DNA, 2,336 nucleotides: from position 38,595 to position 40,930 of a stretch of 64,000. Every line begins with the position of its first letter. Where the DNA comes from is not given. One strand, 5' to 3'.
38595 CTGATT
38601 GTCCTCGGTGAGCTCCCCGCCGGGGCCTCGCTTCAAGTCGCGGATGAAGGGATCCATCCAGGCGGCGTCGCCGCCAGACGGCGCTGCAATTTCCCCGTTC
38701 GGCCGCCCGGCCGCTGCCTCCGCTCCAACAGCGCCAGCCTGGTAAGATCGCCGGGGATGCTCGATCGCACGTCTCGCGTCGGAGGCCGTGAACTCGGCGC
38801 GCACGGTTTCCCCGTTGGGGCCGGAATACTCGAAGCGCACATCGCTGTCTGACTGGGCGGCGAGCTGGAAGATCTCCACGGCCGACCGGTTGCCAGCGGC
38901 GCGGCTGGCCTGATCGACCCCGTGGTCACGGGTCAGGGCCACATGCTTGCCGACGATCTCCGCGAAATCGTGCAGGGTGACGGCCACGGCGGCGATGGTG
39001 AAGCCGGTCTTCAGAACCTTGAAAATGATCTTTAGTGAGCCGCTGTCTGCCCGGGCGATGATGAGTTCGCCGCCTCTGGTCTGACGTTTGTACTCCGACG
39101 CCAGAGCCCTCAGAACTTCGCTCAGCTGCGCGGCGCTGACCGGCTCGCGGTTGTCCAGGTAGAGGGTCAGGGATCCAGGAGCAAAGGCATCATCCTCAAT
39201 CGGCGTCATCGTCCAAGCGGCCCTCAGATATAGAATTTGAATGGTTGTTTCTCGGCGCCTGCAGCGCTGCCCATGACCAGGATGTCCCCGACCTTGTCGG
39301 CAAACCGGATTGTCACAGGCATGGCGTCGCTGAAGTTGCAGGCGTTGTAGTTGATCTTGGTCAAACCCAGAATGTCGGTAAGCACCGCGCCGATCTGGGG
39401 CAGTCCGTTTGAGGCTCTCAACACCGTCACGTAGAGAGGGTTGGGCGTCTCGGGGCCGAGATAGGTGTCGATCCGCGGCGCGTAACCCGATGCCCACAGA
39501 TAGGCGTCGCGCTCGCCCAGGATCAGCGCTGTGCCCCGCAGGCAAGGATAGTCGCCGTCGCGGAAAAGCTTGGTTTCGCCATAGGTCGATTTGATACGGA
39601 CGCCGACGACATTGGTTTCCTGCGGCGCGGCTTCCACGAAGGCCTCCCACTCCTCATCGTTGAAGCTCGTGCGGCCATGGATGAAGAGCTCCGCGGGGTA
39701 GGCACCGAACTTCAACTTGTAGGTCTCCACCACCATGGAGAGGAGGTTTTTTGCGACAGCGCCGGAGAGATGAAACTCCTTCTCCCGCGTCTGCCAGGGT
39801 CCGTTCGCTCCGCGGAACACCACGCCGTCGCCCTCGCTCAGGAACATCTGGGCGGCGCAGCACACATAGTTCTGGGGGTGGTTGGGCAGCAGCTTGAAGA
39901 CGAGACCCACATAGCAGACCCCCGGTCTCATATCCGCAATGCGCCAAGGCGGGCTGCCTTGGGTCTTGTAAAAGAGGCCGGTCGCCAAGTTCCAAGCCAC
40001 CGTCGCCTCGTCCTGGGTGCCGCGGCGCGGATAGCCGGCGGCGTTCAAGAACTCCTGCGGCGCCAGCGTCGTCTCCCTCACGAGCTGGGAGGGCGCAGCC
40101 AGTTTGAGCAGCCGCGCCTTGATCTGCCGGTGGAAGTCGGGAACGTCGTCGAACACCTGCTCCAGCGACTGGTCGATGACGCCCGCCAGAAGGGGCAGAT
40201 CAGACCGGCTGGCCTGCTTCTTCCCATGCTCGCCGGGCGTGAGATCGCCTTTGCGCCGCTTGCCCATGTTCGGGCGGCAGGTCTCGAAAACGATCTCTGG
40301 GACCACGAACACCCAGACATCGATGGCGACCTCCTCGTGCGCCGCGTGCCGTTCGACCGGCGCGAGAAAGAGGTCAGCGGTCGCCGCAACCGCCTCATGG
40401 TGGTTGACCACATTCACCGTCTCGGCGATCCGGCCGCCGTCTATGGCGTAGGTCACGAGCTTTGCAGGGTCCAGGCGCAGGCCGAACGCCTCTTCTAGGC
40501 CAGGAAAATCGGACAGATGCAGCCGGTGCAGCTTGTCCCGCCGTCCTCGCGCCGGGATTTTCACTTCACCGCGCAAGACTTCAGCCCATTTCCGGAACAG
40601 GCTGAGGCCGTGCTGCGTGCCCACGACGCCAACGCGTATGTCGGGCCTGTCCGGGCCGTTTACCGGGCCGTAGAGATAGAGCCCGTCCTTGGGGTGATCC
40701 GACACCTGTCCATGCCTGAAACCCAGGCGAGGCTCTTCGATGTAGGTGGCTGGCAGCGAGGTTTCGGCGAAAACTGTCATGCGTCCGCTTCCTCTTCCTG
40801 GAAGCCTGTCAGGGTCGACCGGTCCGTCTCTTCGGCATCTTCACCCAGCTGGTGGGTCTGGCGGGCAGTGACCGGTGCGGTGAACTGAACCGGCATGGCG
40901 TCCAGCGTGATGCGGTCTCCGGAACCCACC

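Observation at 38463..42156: SPARTA-type short pAgo system with an extra, tightly linked third gene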

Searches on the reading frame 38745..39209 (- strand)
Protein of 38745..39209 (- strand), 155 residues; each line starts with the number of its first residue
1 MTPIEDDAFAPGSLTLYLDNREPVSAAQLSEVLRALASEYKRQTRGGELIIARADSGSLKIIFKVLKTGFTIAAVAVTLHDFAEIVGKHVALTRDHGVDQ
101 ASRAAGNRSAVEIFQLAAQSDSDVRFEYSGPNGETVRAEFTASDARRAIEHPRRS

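Call 106: predict_structure(alignment_id=A4)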
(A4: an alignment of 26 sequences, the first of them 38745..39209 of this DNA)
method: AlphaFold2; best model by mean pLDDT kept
length: 155 residues; sequences in the alignment: 26
mean_pLDDT: 90.2   pTM: 0.84
mean pLDDT of the five models: 90.2, 88.5, 88.2, 88.1, 85.6
residues with pLDDT >= 90: 104; 70-90: 44; 50-70: 7; < 50: 0
segments of 3 or more residues with pLDDT < 50: none
pLDDT, mean of each block of 10 residues (from residue 1): 79 96 96 96 91 91 87 78 91 87 88 97 96 94 95 71
secondary structure, 60 per line:
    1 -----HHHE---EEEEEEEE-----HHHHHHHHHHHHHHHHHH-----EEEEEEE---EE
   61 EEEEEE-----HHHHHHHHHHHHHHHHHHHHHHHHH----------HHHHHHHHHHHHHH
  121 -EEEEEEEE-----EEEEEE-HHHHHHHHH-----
elements in order: E13-20 H26-43 E49-55 E59-66 H72-96 H107-120 E122-129 E135-140 H142-150

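Call 108: fold_search(model_id=the predicted structure, library=pdb)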
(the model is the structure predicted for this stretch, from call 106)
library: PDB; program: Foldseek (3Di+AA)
matches with E <= 10: 911; with E <= 0.001: 0
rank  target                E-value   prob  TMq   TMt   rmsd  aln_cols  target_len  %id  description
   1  2b3t_B                8.0e-03  0.35  0.24  0.14  17.3       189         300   14  Structure of complex between E. coli translation termination factor RF1 and the PrmC methyltransferase (released 2006-01-24)
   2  5j30_XY               1.7e-02  0.44  0.29  0.19  23.5       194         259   12  Thermus thermophilus 70S termination complex containing E. coli RF1 (released 2016-10-12)
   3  5jjb                  3.5e-02  0.41  0.25  0.12  14.2       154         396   14  Crystal structure of Mycobacterium avium SerB2 mutant D343G (released 2016-05-18)
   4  9d7r_2w               3.9e-02  0.21  0.26  0.18  23.7       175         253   14  Crystal structure of the wild-type Thermus thermophilus 70S ribosome in complex with Fva1 antimicrobial peptide, mRNA (released 2024-11-13)
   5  6gwt_v                4.2e-02  0.35  0.30  0.20  23.1       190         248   11  Cryo-EM structure of an E. coli 70S ribosome in complex with RF3-GDPCP, RF1(GAQ) and Pint-tRNA (State I) (released 2018-08-15)
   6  2ihr                  5.0e-02  0.18  0.24  0.13  16.9       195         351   14  RF2 of Thermus thermophilus (released 2007-02-20)
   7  4v67_AX               5.3e-02  0.25  0.29  0.14  23.5       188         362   12  Crystal structure of a translation termination complex formed with release factor RF2. (released 2014-07-09)
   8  5j4d_JA               5.3e-02  0.18  0.25  0.17  25.5       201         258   12  E. coli release factor 1 bound to the 70S ribosome in response to a pseudouridylated stop codon (released 2016-05-18)
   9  7rje_A                5.3e-02  0.14  0.21  0.11  16.6       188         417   11  Complex III2 from Candida albicans, Inz-5 bound (released 2021-09-15)
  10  5j3c_QY               6.0e-02  0.30  0.30  0.20  24.3       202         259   12  Thermus thermophilus 70S termination complex containing E. coli RF1 (released 2016-10-12)
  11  9mtq_2w               6.0e-02  0.18  0.26  0.18  23.8       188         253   14  Crystal structure of the wild-type Thermus thermophilus 70S ribosome in complex with mRNA, A-site GGD-mutant Release  (released 2025-06-18)
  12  8akn_W                7.2e-02  0.20  0.25  0.13  24.9       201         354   12  Cryo-EM structure of the proline-rich antimicrobial peptide drosocin bound to the terminating ribosome (released 2023-03-08)
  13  7rja_A                7.2e-02  0.18  0.26  0.13  17.9       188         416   14  Complex III2 from Candida albicans, inhibitor free (released 2021-09-15)
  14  4v5j_AY               7.2e-02  0.13  0.23  0.12  25.7       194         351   13  Structure of the 70S ribosome bound to Release factor 2 and a substrate analog provides insights into catalysis of pe (released 2014-07-09)
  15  8p16_6                7.6e-02  0.21  0.27  0.14  25.4       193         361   10  E167K RF2 on E. coli 70S release complex with UGG (Structure I) (released 2024-05-22)
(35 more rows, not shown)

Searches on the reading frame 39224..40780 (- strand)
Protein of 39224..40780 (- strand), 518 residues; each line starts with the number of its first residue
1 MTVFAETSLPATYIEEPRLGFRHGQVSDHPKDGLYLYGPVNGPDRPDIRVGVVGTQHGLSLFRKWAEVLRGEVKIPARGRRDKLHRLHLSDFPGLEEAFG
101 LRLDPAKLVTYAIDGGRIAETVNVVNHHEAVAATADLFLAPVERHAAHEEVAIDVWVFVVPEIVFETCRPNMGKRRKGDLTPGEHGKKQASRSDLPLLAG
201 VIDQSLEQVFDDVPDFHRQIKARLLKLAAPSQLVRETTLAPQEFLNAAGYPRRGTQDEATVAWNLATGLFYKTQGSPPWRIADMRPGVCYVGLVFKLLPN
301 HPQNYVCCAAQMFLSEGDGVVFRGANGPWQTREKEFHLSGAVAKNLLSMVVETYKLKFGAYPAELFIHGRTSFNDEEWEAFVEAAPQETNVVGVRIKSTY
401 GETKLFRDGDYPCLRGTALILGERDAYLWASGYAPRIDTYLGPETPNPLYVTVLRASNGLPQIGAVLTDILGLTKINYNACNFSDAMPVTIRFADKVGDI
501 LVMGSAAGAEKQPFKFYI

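Call 3: search_protein_families(library=pfam, proteins=[window:39224-40780:-], max_evalue=0.01)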
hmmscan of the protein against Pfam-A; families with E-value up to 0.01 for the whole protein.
window:39224-40780:- (518 aa): 0 families

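Call 4: search_protein_families(library=padloc, proteins=[window:39224-40780:-], max_evalue=0.01)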
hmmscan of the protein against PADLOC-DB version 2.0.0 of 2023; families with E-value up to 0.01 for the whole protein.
window:39224-40780:- (518 aa): 13 families
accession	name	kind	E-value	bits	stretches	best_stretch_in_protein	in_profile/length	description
PDLC02378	pAgo_I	-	2.4e-201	667.8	1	11-518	4-493/493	Class I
PDLC02436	pAgo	-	9.7e-116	385.3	1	12-517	8-459/460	-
PDLC02376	pAgo_I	-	3.1e-98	327.9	1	11-518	3-455/455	Class I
PDLC02377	pAgo_I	-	4.4e-45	152.3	2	204-517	149-456/457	Class I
PDLC02392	pAgo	-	5.2e-42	142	1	207-517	45-344/346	-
PDLC02384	pAgo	-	9.2e-24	81.7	1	215-500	731-1012/1030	-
PDLC02420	Aga_SIR2-PNTD1-PNTD2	-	1.3e-22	78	1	256-509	738-1001/1010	Class I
PDLC02428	PprPIWI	-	1.2e-13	48.7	1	215-500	400-648/666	-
PDLC02388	pAgo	-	6.4e-10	35.9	1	208-500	435-698/716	-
PDLC02397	pAgo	-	3.9e-09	33.9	1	193-502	294-564/578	-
PDLC02394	pAgo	-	1.6e-05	20.8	1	264-497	863-1094/1121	-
PDLC02396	pAgo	-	0.00032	17.1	1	413-504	590-669/683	-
PDLC02383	pAgo_II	-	0.0067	12.5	1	415-497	670-744/767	Class II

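Call 16: search_protein_families(library=ncbifam, proteins=[window:39224-40780:-], max_evalue=1)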
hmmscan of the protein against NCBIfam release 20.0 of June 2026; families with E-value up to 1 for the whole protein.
window:39224-40780:- (518 aa): 0 families

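Call 17: find_homologous_proteins(query=window:39224-40780:-, max_evalue=1e-30)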
Query window:39224-40780:- (518 aa): 2158 proteins with E <= 1e-30 among 8000 candidates; the best 120 are listed.
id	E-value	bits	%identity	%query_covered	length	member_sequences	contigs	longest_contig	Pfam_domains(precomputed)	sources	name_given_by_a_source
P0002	0.0e+0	1172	97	100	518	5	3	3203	-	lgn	-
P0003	1.6e-271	920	75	99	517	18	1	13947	-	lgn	-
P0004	3.9e-267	905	74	99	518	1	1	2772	-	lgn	-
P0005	2.1e-264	896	73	100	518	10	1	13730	-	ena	-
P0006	1.8e-262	890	72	100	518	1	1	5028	-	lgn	-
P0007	6.3e-262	888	71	100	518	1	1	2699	-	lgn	-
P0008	1.1e-255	868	70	100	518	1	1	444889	-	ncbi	-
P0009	1.4e-255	867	70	100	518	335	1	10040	-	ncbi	-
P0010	1.0e-250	851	69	100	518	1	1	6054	-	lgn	-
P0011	2.3e-249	847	68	100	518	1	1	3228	-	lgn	-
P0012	7.1e-249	845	69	100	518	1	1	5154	-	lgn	-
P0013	5.5e-248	842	69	100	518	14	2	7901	-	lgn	-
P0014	1.3e-245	834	68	100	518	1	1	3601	-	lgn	-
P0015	1.9e-243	827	66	100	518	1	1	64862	-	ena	-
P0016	1.4e-240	818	65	100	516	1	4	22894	-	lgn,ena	-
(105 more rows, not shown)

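Call 23: find_related_loci(query=A1, collection=genome_contigs, flank=6000)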
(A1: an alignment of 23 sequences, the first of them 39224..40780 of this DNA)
Query A1 (518 aa) in genome_contigs; peptide patterns used: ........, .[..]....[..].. (x = any residue, [..] = any of these).
600 stretches matched a pattern (row limit reached: there are more); 593 encode a relative of the query (tblastn E <= 1e-3); the best 80 are kept; 80 distinct loci.
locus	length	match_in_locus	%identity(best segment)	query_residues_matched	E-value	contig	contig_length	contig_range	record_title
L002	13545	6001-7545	74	4-518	0e+0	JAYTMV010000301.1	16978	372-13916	MAG: Sphingomonadales bacterium isolate GFS_3822 GFS_3822_300, whole genome shotgun sequence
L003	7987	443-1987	71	4-518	0e+0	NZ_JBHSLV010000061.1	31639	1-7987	Bosea vestrisii strain CCUG 43114 velvet_auto_61_61, whole genome shotgun sequence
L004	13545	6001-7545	72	4-518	0e+0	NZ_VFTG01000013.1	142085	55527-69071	Mesorhizobium sp. B4-1-3 contig_13, whole genome shotgun sequence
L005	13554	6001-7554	71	1-518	0e+0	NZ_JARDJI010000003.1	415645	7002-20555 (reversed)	Mesorhizobium sp. CC13 contig3, whole genome shotgun sequence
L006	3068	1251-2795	72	4-518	0e+0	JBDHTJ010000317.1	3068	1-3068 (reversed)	MAG: Hyphomicrobiaceae bacterium isolate AS-MICRO-3CA.252 NODE_175240_length_3068_cov_1.637598, whole genome shotgun seq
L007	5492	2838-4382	71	4-518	0e+0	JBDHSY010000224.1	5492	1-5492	MAG: Xanthobacteraceae bacterium isolate AS-MESO-OLR.376 NODE_56633_length_5492_cov_5.462050, whole genome shotgun seque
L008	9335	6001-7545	73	4-518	0e+0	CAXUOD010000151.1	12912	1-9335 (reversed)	MAG TPA_asm: uncultured Lichenihabitans sp. isolate public_SRR14722130_metawrap_bin.2 genome assembly, contig: public_SR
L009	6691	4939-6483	72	4-518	0e+0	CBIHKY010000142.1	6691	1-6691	MAG TPA_asm: uncultured Alphaproteobacteria bacterium isolate SRR29710052_binner12_Refined_8 genome assembly, contig: ER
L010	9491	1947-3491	71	4-518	0e+0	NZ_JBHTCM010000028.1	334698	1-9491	Rhodocista pekingensis strain CGMCC 1.2194 platanus_K_17_124_28, whole genome shotgun sequence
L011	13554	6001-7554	71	1-518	0e+0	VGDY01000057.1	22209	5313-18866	MAG: Alphaproteobacteria bacterium isolate M_DeepCast_65m_m2_041 M_DeepCast_65m_m2_041_Ga0194120_10004287, whole genome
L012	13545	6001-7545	71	4-518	0e+0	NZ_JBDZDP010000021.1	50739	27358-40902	Xanthobacter sp. KR7-65 contig21, whole genome shotgun sequence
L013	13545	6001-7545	70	4-518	0e+0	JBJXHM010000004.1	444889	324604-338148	Rhodospirillaceae bacterium N.6G NODE_4_length_444889_cov_27.2515, whole genome shotgun sequence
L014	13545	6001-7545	71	4-518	0e+0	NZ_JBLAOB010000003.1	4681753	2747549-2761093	Xanthobacter sp. AM33 292170L_AM33_NODE_3, whole genome shotgun sequence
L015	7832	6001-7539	71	6-518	0e+0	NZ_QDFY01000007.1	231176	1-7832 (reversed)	Sphingosinicella terrae strain KCTC 52780 s.270_Contig7, whole genome shotgun sequence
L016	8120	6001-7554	69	1-518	0e+0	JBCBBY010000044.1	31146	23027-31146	MAG: Pseudomonadota bacterium isolate J06589_1 NODE_44_length_31146_cov_5.141556, whole genome shotgun sequence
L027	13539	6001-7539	61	6-518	0e+0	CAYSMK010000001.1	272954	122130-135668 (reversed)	MAG TPA_asm: uncultured Geobacter sp. isolate binchicken_co269_58 genome assembly, contig: NODE_25_length_272954_cov_239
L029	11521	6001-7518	59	13-518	0e+0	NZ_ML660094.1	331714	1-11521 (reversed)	Exilibacterium tricleocarpae strain R142 Scaffold8, whole genome shotgun sequence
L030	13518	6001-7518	62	13-518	0e+0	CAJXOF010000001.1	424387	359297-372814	MAG TPA_asm: uncultured Hyphomonadaceae bacterium isolate SRR3933198_bin.6_MetaBAT_v2.12.1_MAG genome assembly, contig:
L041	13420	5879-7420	60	4-518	0e+0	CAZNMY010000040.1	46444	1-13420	MAG TPA_asm: uncultured Devosia sp. isolate SRP287051_co2_2 genome assembly, contig: NODE_1721_length_46444_cov_11.87997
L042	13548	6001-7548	62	4-518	0e+0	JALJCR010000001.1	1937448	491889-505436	Qipengyuania sp. ABI-127-1 NODE_1, whole genome shotgun sequence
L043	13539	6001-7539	61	6-518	0e+0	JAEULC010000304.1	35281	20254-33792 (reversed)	MAG: Rhodospirillales bacterium isolate new MAG-111 k141_832949, whole genome shotgun sequence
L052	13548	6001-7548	59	4-518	0e+0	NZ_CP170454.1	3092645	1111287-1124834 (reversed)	Qipengyuania sp. DGS5-3 chromosome, complete genome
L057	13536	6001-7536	59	6-518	0e+0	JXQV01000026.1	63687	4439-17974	Agrobacterium tumefaciens strain MEJ076 contig_26, whole genome shotgun sequence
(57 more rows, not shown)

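Call 70: search_solved_structures(query=window:39224-40780:-, max_evalue=0.00001, show_alignments=1)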
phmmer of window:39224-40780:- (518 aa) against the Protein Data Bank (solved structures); distinct sequences matched with E-value up to 0.00001: 10.
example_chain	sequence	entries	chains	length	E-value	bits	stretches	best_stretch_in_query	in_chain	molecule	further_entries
8qlo_B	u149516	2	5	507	1.1e-112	380.7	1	12-518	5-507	Short prokaryotic Argonaute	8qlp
8fex_B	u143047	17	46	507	2.1e-111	376.5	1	12-518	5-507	short pAgo | Piwi domain-containing protein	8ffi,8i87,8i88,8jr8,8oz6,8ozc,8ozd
8j7s_A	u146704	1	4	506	6.8e-111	374.8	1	12-517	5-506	Piwi domain-containing protein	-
8j8h_A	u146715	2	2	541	5.2e-110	371.9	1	12-518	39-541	Piwi domain-containing protein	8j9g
8ifk_B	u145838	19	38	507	5.2e-110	371.9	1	12-518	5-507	Piwi domain-containing protein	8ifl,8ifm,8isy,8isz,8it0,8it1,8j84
9jsb_A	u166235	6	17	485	3.9e-42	147.9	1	209-503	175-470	Ago | pAgo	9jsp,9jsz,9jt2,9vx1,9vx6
9om4_B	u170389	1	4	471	1.2e-41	146.3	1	203-504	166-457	Prokaryotic argonaute MID-PIWI family protein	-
9qbl_B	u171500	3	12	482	1.9e-38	135.7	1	212-507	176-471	Protein argonaute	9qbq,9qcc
9qbp_B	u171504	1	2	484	1.9e-37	132.5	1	207-502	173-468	Protein argonaute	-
8in8_C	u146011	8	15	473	3.5e-19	72.2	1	212-503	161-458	Piwi domain protein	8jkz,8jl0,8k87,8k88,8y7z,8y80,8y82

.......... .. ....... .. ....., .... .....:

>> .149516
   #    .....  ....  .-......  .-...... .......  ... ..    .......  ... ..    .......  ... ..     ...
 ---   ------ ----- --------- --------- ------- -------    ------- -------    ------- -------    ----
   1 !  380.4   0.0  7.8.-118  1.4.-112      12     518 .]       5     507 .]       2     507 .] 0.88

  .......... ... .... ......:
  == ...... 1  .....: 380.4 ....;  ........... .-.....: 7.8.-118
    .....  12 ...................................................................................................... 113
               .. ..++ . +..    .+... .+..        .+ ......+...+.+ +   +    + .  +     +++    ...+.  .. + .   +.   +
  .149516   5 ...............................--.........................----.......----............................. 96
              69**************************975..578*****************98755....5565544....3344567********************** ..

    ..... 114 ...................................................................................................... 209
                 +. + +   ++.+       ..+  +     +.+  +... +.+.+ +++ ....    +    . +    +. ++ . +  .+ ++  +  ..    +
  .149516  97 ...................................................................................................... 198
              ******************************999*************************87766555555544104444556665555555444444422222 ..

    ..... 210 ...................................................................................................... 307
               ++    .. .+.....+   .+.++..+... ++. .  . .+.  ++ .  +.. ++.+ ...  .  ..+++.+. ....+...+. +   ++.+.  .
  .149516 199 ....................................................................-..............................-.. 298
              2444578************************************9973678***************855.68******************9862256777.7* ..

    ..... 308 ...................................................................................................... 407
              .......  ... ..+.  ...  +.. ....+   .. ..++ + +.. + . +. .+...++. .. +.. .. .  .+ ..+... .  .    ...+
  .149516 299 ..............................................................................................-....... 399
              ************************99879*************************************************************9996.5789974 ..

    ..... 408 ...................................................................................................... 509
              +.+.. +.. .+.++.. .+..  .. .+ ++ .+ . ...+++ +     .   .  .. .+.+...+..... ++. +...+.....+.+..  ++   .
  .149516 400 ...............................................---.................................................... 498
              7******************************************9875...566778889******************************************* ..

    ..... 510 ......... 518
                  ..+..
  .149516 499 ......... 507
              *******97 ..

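Call 87: search_protein_families(library=pfam, proteins=[L030:7534-9051:+, L004:7701-9002:+, L043:7549-8676:+, L052:7582-8730:+, L008:7583-8638:+, L057:7625-8713:+, L042:7658-8656:+, L027:7592-9562:+, L029:7542-8480:+, L041:7527-8447:+], max_evalue=0.001)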
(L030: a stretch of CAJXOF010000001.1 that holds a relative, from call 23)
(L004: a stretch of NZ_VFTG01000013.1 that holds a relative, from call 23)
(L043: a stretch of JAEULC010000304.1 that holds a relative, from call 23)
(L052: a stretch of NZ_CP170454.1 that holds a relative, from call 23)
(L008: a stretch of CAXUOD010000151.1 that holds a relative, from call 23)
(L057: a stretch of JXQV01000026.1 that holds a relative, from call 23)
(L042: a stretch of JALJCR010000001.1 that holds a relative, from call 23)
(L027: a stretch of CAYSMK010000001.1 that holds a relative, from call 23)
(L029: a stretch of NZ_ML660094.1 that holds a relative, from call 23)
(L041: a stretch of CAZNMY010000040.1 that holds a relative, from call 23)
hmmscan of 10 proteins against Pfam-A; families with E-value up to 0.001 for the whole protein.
L030:7534-9051:+ (505 aa): 1 family
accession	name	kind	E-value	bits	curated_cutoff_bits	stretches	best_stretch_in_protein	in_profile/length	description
PF18870.6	HEPN_RES_NTD1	-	0.00026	21.8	27.4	1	110-187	19-102/131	HEPN/RES N-terminal domain 1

L004:7701-9002:+ (433 aa): 0 families

L043:7549-8676:+ (375 aa): 1 family
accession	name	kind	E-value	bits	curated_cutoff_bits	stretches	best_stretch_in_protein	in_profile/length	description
PF16263.11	DUF4917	-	3.7e-58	197.9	28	1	21-374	1-311/311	Domain of unknown function (DUF4917)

L052:7582-8730:+ (382 aa): 1 family
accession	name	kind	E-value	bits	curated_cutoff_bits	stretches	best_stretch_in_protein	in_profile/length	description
PF12686.12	DUF3800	-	1.7e-12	48.7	21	1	18-327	2-149/149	Protein of unknown function (DUF3800)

L008:7583-8638:+ (351 aa): 2 families
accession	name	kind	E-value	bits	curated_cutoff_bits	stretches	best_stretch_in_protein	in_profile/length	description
PF13676.11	TIR_2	-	3.4e-08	34.4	28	1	50-152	2-111/122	TIR domain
PF05014.21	Nuc_deoxyrib_tr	-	5.5e-05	23.7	28.8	1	88-134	54-100/117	Nucleoside 2-deoxyribosyltransferase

L057:7625-8713:+ (362 aa): 0 families

L042:7658-8656:+ (332 aa): 2 families
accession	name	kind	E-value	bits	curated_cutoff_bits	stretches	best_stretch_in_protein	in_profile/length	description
PF18818.7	MPTase-PolyVal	-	1.5e-48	164.5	27.5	1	178-303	2-126/126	Zincin-like metallopeptidase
PF08401.16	ArdcN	-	3.8e-38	130.9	22.6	1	36-149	4-123/123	N-terminal domain of anti-restriction factor ArdC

L027:7592-9562:+ (656 aa): 1 family
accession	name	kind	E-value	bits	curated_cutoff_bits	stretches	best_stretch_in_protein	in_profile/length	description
PF01555.25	N6_N4_Mtase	-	1.9e-28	100.4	26.7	1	111-447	1-203/221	DNA methylase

L029:7542-8480:+ (312 aa): 1 family
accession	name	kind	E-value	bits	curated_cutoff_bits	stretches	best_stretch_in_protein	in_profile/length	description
PF11185.13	DUF2971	-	1.2e-07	33.4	22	1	153-229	1-89/89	Protein of unknown function (DUF2971)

L041:7527-8447:+ (306 aa): 1 family
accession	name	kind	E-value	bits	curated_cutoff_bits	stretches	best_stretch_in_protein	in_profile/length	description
PF00665.32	rve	-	0.00011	22.8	32.6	1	155-224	4-73/102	Integrase core domain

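Call 96: find_encoding_contigs(protein=P0003, flank=6000, max_places=3)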
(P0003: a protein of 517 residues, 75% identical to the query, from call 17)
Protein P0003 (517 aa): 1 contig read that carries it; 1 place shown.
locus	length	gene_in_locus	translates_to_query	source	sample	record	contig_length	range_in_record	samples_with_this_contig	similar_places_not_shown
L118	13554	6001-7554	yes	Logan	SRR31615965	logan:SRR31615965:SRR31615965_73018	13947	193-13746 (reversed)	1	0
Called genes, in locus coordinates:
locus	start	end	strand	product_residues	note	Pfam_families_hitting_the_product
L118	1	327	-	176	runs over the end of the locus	?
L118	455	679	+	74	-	-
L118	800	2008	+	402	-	PF00004:AAA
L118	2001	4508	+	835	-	PF00082:Peptidase_S8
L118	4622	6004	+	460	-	PF13676:TIR_2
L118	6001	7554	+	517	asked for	-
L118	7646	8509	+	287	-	-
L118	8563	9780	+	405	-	PF18870:HEPN_RES_NTD1, PF08808:RES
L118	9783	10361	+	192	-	-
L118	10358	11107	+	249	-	-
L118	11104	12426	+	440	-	-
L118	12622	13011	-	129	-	-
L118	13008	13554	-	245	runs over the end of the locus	?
